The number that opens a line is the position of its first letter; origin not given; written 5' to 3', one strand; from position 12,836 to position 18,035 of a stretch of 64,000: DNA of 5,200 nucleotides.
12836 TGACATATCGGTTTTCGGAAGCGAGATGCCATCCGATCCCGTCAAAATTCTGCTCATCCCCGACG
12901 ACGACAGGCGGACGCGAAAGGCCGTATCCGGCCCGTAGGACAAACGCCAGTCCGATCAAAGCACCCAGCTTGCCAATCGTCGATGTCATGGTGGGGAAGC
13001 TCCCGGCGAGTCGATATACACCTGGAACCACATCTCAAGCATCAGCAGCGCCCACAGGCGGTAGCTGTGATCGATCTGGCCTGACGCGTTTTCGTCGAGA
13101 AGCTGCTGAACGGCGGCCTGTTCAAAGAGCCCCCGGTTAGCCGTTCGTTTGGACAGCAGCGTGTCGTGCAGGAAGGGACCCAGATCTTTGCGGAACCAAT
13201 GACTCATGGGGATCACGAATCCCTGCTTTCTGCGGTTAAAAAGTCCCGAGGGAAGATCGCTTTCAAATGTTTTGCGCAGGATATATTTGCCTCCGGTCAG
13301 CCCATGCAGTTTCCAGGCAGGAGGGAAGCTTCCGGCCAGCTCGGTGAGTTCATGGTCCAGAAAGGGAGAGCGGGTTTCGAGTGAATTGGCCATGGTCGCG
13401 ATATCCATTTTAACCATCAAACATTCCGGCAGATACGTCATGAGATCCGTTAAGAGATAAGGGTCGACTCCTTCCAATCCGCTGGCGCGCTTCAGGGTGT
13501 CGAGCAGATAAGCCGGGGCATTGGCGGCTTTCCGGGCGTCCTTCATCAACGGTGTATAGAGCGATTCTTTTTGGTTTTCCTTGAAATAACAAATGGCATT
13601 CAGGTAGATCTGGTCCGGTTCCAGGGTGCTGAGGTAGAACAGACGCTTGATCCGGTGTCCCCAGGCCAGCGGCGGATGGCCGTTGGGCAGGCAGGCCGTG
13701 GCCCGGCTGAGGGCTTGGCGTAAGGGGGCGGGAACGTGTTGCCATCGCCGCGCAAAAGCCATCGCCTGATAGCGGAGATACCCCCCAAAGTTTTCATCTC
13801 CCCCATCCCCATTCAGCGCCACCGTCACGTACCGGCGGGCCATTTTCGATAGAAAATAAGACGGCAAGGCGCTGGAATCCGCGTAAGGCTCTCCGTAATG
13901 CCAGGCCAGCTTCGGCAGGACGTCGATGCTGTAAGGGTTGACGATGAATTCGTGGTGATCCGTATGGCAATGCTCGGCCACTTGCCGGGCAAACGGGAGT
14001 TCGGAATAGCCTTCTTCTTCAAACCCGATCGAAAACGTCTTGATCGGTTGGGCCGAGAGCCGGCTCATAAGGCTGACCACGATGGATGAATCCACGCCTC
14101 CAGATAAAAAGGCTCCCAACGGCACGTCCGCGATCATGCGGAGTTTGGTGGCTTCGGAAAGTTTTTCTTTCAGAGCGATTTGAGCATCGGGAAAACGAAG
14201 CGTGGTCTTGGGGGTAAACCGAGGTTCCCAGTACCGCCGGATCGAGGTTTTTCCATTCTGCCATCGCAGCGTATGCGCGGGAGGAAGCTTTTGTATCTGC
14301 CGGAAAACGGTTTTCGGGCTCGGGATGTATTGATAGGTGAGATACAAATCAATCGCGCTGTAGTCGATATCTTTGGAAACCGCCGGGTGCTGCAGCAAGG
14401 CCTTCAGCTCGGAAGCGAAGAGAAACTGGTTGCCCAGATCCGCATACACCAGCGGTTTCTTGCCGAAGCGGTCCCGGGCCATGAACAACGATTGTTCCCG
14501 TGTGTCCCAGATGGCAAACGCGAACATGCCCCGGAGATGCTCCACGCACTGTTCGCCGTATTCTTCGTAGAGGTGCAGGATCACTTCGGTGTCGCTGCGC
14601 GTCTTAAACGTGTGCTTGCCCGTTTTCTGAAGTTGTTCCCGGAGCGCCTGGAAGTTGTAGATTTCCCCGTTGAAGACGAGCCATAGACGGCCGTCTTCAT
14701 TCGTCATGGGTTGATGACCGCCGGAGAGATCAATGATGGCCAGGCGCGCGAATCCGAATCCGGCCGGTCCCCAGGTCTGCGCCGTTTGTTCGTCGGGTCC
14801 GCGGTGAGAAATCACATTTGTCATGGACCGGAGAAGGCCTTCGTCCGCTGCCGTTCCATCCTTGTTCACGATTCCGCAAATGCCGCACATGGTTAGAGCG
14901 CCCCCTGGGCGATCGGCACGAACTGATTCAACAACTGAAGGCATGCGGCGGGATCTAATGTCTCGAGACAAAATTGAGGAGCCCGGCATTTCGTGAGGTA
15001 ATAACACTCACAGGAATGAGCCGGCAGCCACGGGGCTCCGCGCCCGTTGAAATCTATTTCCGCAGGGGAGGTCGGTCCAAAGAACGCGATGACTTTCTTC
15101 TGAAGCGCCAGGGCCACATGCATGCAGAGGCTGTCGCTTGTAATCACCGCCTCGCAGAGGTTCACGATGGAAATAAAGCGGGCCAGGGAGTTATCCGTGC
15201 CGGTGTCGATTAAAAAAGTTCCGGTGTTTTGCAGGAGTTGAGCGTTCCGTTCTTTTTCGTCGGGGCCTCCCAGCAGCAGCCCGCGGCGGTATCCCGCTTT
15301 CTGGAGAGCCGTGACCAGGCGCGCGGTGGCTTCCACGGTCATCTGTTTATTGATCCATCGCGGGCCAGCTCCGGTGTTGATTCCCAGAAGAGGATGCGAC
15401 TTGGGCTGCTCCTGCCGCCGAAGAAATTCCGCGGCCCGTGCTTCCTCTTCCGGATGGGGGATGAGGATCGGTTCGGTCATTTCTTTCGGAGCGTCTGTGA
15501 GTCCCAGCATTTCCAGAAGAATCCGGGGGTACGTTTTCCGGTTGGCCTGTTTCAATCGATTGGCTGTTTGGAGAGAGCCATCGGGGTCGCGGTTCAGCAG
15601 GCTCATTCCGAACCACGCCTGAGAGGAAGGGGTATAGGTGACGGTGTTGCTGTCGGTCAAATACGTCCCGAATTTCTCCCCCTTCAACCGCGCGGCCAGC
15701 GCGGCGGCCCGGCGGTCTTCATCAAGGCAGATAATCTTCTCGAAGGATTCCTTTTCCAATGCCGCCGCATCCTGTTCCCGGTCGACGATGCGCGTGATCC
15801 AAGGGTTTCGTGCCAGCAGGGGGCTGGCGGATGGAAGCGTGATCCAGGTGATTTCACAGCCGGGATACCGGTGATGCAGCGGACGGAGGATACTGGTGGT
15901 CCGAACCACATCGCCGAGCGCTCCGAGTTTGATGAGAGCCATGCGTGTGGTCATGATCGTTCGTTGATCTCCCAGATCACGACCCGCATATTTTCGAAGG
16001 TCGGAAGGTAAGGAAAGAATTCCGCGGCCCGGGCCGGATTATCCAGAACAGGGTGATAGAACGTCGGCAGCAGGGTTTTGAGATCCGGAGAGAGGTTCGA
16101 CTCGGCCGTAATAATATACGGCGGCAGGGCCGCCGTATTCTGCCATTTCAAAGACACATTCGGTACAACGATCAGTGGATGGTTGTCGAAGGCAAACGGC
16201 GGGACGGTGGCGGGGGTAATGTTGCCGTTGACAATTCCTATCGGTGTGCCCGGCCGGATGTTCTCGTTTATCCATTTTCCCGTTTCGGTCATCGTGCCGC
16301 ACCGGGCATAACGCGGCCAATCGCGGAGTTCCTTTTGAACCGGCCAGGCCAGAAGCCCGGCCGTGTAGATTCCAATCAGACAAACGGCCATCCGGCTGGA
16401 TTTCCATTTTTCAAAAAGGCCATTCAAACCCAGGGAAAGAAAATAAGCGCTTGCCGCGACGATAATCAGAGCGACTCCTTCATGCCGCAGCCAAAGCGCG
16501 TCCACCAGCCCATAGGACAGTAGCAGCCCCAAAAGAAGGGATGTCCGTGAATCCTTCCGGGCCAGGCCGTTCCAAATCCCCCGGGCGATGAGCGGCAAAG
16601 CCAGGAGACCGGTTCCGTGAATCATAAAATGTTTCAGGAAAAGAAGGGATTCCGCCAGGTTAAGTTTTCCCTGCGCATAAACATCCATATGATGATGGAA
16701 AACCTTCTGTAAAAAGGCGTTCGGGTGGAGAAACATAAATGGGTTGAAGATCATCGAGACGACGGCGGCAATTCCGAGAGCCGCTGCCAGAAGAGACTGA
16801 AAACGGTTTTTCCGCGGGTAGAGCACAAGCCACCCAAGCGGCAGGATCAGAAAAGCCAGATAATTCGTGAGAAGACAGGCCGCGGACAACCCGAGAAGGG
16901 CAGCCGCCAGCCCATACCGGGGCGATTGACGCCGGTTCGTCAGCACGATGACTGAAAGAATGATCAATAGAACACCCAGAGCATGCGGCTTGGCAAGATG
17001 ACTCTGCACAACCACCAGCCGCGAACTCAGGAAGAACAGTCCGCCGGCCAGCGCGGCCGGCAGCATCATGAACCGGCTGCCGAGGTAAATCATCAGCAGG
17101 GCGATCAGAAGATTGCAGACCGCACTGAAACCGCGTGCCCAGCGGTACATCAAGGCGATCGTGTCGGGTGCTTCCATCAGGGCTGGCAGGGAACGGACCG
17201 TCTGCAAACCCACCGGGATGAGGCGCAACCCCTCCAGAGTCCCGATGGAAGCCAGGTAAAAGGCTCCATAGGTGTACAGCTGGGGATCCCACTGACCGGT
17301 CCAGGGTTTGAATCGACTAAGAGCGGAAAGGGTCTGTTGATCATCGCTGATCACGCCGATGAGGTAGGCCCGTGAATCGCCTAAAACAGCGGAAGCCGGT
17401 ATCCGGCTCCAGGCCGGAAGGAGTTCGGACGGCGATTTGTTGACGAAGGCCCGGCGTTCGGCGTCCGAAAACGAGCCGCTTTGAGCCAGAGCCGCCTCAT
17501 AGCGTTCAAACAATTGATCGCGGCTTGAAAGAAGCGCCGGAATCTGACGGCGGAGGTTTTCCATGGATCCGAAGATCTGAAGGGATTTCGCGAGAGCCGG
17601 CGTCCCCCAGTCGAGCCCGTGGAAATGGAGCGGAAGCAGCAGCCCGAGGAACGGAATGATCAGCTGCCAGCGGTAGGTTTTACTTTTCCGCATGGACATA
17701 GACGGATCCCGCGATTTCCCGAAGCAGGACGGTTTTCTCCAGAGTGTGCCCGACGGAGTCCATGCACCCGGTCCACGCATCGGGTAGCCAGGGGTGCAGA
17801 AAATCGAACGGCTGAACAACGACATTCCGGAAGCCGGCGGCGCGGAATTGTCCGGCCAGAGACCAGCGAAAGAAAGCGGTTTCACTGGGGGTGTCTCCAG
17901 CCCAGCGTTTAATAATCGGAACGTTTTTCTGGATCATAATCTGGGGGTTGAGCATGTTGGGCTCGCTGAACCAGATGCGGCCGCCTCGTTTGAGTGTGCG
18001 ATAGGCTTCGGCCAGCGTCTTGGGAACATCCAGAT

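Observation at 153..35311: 35-kb unidirectional glycan super-locus with seven GT-C paralogues and six methyltransferase domains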

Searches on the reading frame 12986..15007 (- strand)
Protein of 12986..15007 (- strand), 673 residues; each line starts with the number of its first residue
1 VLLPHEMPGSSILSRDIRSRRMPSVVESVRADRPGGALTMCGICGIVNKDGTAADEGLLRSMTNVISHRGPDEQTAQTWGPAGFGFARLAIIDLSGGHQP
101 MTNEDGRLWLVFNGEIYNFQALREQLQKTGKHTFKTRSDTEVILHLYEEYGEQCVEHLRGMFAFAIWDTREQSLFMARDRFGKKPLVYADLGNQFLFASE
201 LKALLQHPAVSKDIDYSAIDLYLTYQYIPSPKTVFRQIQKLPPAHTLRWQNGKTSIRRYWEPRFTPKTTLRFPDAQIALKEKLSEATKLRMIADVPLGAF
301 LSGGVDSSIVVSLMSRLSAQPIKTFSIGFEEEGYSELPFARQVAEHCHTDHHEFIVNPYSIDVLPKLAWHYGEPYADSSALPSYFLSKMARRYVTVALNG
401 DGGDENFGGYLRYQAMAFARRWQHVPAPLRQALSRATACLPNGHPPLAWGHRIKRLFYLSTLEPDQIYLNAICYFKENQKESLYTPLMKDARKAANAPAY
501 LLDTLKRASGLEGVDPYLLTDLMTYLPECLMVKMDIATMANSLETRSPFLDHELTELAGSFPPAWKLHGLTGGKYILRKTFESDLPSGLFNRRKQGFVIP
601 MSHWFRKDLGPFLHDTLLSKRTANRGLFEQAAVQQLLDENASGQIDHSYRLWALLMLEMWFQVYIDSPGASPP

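Call 5: search_protein_families(library=pfam, proteins=[window:12986-15007:-], max_evalue=0.01)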
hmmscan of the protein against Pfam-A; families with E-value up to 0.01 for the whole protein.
window:12986-15007:- (673 aa): 4 families
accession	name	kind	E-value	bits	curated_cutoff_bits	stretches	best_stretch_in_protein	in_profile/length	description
PF00733.27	Asn_synthase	-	1.5e-100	337.8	21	1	279-662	2-354/354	Asparagine synthase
PF13537.11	GATase_7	-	1.2e-50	171.1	25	1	87-206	2-123/123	Glutamine amidotransferase domain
PF13522.11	GATase_6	-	1.2e-46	158.3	27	1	72-200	2-130/130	Glutamine amidotransferase domain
PF12481.13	DUF3700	-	2e-05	24.6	27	1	109-199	78-170/228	Aluminium induced protein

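Call 45: search_protein_families(library=ncbifam, proteins=[window:12986-14890:-], max_evalue=0.00001)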
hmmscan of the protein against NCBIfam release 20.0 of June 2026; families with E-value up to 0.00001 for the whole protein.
window:12986-14890:- (634 aa): 9 families
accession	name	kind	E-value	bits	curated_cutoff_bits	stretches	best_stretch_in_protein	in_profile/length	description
TIGR03108.1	eps_aminotran_1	hypoth_equivalog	3.6e-188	627.2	816.9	1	1-622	1-625/628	XrtA/PEP-CTERM system amidotransferase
TIGR01536.1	asn_synth_AEB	equivalog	2e-150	502.3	267.1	1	2-558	1-517/517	asparagine synthase (glutamine-hydrolyzing)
TIGR03104.1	trio_amidotrans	equivalog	1.9e-130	435.9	570.1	2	1-380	1-389/589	N-acetylglutaminylglutamine amidotransferase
NF006949.0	PRK09431.1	equivalog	4.9e-95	319.2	499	3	1-168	1-168/554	asparagine synthase B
NF033535.1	lass_lactam_cya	exception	6.3e-73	246.4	525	2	1-391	1-400/668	lasso peptide isopeptide bond-forming cyclase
NF033561.1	macrolact_Ik_Al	subfamily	1.2e-16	60.5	300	1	132-623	90-556/561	albusnodin/ikarugamycin family macrolactam cyclase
NF001484.0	PRK00331.1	subfamily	9.9e-14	50.6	381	1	61-168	87-201/601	isomerizing glutamine--fructose-6-phosphate transaminase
TIGR01135.1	glmS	equivalog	3.9e-13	48.8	418.05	1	61-168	86-200/607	glutamine--fructose-6-phosphate transaminase (isomerizing)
TIGR01134.1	purF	equivalog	1.3e-12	47.9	350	1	59-167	84-201/432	amidophosphoribosyltransferase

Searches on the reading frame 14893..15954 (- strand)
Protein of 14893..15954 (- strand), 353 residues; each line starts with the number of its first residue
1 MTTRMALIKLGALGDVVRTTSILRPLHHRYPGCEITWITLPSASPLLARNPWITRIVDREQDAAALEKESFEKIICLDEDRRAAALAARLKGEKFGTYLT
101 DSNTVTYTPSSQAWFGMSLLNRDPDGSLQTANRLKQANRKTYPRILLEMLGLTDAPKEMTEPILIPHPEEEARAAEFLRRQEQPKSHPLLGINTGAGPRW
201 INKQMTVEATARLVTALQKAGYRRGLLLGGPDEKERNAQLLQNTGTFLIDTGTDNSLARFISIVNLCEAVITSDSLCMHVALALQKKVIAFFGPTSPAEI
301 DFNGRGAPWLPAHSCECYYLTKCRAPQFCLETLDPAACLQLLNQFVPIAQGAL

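Call 5: search_protein_families(library=pfam, proteins=[window:14893-15954:-], max_evalue=0.01)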
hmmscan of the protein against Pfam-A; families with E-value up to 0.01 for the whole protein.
window:14893-15954:- (353 aa): 1 family
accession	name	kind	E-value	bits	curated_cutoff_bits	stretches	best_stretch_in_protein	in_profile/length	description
PF01075.23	Glyco_transf_9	-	7.2e-15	55.4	22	1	153-301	76-218/247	Glycosyltransferase family 9 (heptosyltransferase)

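Call 45: search_protein_families(library=ncbifam, proteins=[window:14893-15954:-], max_evalue=0.00001)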
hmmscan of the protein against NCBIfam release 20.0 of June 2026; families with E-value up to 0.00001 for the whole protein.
window:14893-15954:- (353 aa): 6 families
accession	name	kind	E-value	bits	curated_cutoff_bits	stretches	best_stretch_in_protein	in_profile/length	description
TIGR02195.1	heptsyl_trn_II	equivalog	1.1e-18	67.5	134.6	1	132-340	117-332/339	lipopolysaccharide heptosyltransferase II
TIGR02201.1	heptsyl_trn_III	equivalog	5.9e-15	55.1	170.2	1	4-296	1-290/344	putative lipopolysaccharide heptosyltransferase III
TIGR02193.1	heptsyl_trn_I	equivalog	1.3e-14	54.2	185.3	1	4-58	1-55/320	lipopolysaccharide heptosyltransferase I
NF008162.0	PRK10916.1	equivalog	1.4e-14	54.1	569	1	157-297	149-292/348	ADP-heptose--LPS heptosyltransferase RfaF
NF007742.0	PRK10422.1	equivalog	1.7e-07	30.4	467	0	3-66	6-69/352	lipopolysaccharide core heptosyltransferase RfaQ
NF008204.0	PRK10964.1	equivalog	6.4e-07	28.8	437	0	202-304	191-291/322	lipopolysaccharide heptosyltransferase RfaC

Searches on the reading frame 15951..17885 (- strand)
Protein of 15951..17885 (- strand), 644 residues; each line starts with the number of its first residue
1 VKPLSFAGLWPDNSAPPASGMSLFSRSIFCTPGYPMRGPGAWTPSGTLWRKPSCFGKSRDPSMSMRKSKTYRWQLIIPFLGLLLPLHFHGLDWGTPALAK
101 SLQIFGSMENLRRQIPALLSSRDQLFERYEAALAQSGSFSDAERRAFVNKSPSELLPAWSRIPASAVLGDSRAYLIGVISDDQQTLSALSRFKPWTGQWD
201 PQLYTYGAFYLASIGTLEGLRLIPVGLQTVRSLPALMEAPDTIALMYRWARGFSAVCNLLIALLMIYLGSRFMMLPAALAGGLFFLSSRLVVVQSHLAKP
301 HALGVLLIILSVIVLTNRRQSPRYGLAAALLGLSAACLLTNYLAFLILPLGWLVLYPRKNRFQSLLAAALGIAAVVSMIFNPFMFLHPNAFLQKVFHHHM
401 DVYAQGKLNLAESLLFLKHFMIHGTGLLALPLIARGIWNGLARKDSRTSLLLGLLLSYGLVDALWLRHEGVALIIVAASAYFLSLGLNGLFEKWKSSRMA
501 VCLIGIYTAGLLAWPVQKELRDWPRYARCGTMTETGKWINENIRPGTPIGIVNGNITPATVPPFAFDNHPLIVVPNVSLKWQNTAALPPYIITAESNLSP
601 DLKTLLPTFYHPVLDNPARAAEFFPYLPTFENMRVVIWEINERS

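Call 5: search_protein_families(library=pfam, proteins=[window:15951-17885:-], max_evalue=0.01)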
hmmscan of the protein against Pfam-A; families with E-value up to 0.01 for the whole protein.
window:15951-17885:- (644 aa): 0 families

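Call 13: search_protein_families(library=ncbifam, proteins=[window:15951-17885:-], max_evalue=0.01)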
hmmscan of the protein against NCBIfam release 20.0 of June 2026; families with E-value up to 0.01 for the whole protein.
window:15951-17885:- (644 aa): 0 families

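Call 36: find_homologous_proteins(query=window:15951-17699:-, max_evalue=0.001)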
Query window:15951-17699:- (582 aa): 4 proteins with E <= 0.001 among 8000 candidates.
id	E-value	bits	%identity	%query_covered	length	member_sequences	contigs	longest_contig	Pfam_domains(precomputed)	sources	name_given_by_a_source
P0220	0.0e+0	1302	100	100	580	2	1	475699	-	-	-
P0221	3.4e-102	361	38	96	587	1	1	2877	-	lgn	-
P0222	5.6e-76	275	39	89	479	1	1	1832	-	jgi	jgi:hypothetical protein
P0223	5.8e-68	248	35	83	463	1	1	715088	-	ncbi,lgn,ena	-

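Call 39: search_solved_structures(query=A3, max_evalue=10)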
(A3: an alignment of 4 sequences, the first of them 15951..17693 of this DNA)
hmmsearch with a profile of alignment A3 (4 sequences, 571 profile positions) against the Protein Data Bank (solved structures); distinct sequences matched with E-value up to 10: 3.
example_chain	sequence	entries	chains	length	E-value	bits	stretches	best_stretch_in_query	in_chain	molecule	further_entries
23gf_B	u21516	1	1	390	0.00023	23.1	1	179-341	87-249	GPI mannosyltransferase 1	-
23gx_B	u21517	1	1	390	0.00023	23.1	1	179-341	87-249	GPI mannosyltransferase 1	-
9c39_K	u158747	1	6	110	1.7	10.4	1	454-555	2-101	Phage protein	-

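Call 46: predict_structure(alignment_id=A4)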
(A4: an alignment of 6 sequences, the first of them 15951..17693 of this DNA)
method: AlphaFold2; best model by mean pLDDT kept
length: 580 residues; sequences in the alignment: 6
mean_pLDDT: 51.8   pTM: 0.49
mean pLDDT of the five models: 51.8, 51.2, 51.2, 48.9, 45.4
residues with pLDDT >= 90: 0; 70-90: 73; 50-70: 249; < 50: 258
segments of 3 or more residues with pLDDT < 50: 1-6, 24-48, 50-59, 104-177, 275-294, 312-364, 394-405, 450-469, 499-501, 543-569
pLDDT, mean of each block of 10 residues (from residue 1): 47 57 44 38 44 47 58 58 55 71 44 34 35 36 44 40 37 47 59 78 77 73 63 57 71 57 62 48 44 50 54 43 39 34 34 38 49 55 54 47 49 67 65 52 51 38 33 66 78 55 69 64 72 61 36 32 37 57
secondary structure, 60 per line:
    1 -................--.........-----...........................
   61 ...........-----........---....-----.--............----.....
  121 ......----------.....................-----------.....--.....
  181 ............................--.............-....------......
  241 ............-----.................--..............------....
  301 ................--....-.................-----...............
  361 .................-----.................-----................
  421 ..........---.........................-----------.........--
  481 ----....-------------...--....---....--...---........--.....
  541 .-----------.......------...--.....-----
elements in order: H2-17 H20-28 H34-71 H77-84 H88-91 H100-111 H116-126 H137-157 H169-173 H176-208 H211-223 H225-228 H235-252 H258-274 H277-290 H297-316 H319-322 H324-340 H346-377 H383-399 H405-430 H434-458 H470-478 E485-488 E507-510 H514-517 E526-530 H536-541 H553-559 E571-575

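Call 53: fold_search(model_id=the predicted structure, library=pdb)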
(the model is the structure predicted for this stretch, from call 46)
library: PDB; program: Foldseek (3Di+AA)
matches with E <= 10: 330; with E <= 0.001: 1
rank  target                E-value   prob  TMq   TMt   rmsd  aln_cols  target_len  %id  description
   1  7oci_F                1.9e-04  1.00  0.28  0.26  17.7       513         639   12  Cryo-EM structure of yeast Ost6p containing oligosaccharyltransferase complex (released 2022-02-16)
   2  9s6t_A                3.3e-03  1.00  0.32  0.36  11.5       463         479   10  Ternary cryo-EM structure of chicken ALG12 with Dol25-PP-GlcNAc2Man7, Dol25-P-Man, and Fab (released 2026-03-18)
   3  8if8_C                7.4e-03  0.99  0.29  0.28  17.1       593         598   16  Arabinosyltransferase AftA (released 2023-05-31)
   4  9s6u_A                8.1e-03  0.99  0.27  0.28  11.1       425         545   14  Ternary cryo-EM structure of human ALG9 with Dol25-PP-GlcNAc2Man8, Dol25-P-Man and Fab (released 2026-03-18)
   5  6gxc_A                7.0e-02  0.91  0.30  0.26  18.4       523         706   11  Bacterial oligosaccharyltransferase PglB in complex with an inhibitory peptide and a reactive lipid-linked oligosaccha (released 2018-11-14)
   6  5ezm                  1.1e-01  0.87  0.30  0.32  13.5       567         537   15  Crystal Structure of ArnT from Cupriavidus metallidurans in the apo state (released 2016-02-17)
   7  6p25_B                1.2e-01  0.85  0.18  0.16  15.1       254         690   16  Structure of S. cerevisiae protein O-mannosyltransferase Pmt1-Pmt2 complex bound to the sugar donor and a peptide acce (released 2019-07-10)
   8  9i5k_A                2.6e-01  0.91  0.33  0.38  15.9       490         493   13  Structure of the Chaetomium thermophilum Pmt4 homodimer (C2 symmetry) (released 2025-12-24)
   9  6rw3_C                4.2e-01  0.14  0.12  0.15  25.1       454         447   11  The molecular basis for sugar import in malaria parasites. (released 2020-01-29)
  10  9ij9_R                4.8e-01  0.13  0.09  0.14  21.7       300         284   13  A Cryo-EM structure of Bitter taste receptor TAS2R14 with Gi complex (released 2024-07-24)
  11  6p25_A                5.5e-01  0.90  0.17  0.14   7.1       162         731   15  Structure of S. cerevisiae protein O-mannosyltransferase Pmt1-Pmt2 complex bound to the sugar donor and a peptide acce (released 2019-07-10)
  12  9i5l_A                7.2e-01  0.60  0.22  0.18  17.4       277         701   14  Structure of the Chaetomium thermophilum Pmt4 homodimer (C1 symmetry) (released 2025-12-24)
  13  6v2j                  7.2e-01  0.14  0.16  0.19  19.4       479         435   12  Crystal structure of ClC-ec1 triple mutant (E113Q, E148Q, E203Q) (released 2020-05-20)
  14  5lwe_B                7.2e-01  0.10  0.09  0.15  21.8       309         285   14  Crystal structure of the human CC chemokine receptor type 9 (CCR9) in complex with vercirnon (released 2016-12-07)
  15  4d09_B                9.0e-01  0.10  0.11  0.17  22.5       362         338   12  PDE2a catalytic domain in complex with a brain penetrant inhibitor (released 2014-08-06)
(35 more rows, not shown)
